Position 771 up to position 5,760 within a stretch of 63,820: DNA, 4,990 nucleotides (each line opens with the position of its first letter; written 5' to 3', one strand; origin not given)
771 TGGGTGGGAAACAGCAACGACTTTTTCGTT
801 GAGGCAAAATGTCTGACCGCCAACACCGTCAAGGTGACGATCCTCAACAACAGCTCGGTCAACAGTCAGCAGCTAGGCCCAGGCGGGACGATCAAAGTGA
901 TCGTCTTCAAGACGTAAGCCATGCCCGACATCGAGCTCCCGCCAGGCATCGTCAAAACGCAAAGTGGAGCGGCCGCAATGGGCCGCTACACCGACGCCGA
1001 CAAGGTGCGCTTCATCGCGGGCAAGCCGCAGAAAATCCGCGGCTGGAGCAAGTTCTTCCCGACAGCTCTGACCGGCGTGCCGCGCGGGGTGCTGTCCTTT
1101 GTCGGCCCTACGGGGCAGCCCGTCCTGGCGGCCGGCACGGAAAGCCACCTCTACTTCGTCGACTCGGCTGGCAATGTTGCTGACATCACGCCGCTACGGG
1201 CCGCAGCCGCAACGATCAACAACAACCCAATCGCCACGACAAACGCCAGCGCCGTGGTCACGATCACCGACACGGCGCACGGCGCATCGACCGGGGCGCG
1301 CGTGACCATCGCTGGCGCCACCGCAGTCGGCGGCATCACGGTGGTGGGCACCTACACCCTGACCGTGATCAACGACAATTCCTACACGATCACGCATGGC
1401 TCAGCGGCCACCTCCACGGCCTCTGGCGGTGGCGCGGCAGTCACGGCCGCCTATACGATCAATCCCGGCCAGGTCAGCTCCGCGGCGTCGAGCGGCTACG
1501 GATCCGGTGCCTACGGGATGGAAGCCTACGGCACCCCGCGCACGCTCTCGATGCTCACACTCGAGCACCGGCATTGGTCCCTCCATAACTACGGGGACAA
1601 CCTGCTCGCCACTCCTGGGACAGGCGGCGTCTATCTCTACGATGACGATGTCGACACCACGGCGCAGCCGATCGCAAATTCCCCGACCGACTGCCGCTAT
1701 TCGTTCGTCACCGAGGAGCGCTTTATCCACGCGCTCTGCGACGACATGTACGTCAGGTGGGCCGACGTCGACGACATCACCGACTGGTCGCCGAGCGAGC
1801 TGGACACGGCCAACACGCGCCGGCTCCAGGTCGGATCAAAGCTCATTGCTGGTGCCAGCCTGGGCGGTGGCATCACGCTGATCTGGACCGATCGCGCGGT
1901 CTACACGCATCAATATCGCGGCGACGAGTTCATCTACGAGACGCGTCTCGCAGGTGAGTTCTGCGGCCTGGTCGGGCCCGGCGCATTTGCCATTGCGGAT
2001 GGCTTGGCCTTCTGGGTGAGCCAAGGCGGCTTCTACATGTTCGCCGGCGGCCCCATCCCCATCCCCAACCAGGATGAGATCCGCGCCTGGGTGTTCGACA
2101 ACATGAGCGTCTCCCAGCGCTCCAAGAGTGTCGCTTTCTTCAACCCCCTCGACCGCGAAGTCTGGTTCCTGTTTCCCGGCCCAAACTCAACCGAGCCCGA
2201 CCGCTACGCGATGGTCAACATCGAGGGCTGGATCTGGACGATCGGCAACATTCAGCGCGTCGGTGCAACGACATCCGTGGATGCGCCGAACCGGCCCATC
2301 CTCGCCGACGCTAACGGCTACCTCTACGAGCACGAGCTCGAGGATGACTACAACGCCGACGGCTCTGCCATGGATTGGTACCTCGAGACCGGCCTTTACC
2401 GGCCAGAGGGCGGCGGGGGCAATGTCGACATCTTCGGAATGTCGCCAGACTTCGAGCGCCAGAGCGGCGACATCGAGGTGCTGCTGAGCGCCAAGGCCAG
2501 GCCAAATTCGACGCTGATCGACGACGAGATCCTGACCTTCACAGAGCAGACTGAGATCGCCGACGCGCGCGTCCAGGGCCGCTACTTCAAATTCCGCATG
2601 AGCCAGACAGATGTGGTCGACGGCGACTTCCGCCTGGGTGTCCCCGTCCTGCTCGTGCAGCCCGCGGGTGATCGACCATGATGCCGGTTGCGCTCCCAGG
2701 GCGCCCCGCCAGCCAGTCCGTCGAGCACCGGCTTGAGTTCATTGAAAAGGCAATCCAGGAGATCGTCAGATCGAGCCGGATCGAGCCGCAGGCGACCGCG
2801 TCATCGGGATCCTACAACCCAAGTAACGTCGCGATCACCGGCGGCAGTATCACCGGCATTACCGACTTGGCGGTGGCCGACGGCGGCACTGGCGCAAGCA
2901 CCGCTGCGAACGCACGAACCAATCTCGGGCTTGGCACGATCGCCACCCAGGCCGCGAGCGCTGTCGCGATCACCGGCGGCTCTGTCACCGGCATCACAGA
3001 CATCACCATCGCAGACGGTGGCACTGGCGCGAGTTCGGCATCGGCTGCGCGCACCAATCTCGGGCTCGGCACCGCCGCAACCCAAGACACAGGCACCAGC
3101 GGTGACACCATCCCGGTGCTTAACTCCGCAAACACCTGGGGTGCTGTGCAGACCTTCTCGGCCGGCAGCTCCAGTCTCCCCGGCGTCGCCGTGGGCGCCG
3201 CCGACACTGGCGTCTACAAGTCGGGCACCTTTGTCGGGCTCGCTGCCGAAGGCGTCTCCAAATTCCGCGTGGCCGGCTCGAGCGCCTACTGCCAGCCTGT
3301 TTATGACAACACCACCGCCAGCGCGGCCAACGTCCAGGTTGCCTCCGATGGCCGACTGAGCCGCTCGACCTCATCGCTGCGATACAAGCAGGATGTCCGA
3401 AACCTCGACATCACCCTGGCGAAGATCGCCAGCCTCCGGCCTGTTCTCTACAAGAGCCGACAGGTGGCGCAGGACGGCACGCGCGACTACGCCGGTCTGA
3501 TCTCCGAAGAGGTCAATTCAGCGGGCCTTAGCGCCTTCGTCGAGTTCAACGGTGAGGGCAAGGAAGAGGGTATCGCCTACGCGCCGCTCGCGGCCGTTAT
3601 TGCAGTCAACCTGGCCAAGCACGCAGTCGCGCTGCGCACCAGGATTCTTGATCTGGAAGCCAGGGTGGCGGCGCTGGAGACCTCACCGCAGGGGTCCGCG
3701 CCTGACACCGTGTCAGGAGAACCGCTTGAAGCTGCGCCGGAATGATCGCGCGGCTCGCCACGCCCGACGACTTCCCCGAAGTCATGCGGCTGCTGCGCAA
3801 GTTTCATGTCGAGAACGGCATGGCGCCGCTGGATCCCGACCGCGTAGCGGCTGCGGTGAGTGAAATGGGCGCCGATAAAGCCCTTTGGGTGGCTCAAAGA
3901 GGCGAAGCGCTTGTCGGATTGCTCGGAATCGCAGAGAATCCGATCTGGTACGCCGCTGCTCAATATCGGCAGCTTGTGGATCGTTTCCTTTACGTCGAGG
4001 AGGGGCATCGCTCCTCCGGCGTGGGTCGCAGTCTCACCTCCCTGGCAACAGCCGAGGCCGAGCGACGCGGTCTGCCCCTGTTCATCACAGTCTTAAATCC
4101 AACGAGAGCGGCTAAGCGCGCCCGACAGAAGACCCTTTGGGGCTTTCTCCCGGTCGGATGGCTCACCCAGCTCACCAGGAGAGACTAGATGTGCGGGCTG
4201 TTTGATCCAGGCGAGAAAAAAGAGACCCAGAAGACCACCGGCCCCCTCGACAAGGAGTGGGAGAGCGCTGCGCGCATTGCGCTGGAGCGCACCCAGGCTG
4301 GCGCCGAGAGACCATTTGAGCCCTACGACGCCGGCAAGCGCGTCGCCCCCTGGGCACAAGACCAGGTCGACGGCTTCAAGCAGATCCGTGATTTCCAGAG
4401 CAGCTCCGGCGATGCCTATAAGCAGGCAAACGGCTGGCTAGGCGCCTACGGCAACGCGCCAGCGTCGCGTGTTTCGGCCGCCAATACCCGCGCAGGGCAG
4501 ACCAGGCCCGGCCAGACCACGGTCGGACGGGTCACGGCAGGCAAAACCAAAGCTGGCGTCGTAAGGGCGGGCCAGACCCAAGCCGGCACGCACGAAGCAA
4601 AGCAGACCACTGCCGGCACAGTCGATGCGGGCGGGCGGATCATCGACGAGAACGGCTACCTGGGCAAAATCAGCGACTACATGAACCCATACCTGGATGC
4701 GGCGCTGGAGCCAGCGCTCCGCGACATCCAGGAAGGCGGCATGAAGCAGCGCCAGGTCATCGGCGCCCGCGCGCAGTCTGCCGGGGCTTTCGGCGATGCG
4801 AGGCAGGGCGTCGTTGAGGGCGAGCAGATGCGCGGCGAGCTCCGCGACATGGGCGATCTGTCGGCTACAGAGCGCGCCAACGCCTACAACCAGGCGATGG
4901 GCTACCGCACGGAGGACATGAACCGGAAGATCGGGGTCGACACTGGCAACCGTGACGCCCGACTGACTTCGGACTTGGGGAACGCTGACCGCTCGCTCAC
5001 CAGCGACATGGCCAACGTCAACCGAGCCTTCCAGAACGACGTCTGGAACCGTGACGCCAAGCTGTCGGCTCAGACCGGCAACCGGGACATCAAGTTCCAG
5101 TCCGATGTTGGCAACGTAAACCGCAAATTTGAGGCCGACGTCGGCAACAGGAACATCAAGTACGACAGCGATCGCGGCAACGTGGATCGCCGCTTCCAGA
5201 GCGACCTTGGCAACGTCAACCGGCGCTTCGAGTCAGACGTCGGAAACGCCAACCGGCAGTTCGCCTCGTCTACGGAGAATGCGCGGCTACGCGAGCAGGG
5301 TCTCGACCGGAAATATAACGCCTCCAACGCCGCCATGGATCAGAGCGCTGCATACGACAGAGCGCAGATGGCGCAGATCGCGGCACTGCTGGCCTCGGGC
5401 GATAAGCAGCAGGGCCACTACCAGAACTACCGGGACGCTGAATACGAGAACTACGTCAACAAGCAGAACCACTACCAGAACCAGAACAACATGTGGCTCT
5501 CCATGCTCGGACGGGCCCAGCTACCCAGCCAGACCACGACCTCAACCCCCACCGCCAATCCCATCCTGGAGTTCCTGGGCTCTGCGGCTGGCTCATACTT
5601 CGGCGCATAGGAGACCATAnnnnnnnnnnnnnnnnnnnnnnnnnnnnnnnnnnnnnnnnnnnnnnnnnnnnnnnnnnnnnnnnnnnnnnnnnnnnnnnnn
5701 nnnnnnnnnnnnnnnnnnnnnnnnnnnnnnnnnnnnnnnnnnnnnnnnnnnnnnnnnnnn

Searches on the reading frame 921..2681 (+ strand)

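Call 9: search_protein_families(library=phrogs, max_evalue=0.00001, proteins=[window:921-2681:+])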
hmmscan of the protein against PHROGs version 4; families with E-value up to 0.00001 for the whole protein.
window:921-2681:+ (586 aa): 2 families
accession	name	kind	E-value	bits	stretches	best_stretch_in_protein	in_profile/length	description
phrog_3287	-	head and packaging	1.1e-48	167.3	1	5-571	9-510/524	virion structural protein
phrog_28581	-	unknown function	2.6e-07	31.9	1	95-177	68-159/165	-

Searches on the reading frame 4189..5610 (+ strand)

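Call 9: search_protein_families(library=phrogs, max_evalue=0.00001, proteins=[window:4189-5610:+])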
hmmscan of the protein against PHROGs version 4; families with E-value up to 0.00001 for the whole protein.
window:4189-5610:+ (473 aa): 1 family
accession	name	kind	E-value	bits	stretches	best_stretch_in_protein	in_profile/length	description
phrog_4287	-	DNA, RNA and nucleotide metabolism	5.8e-07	30.1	0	44-468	45-308/392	DNA ejection protein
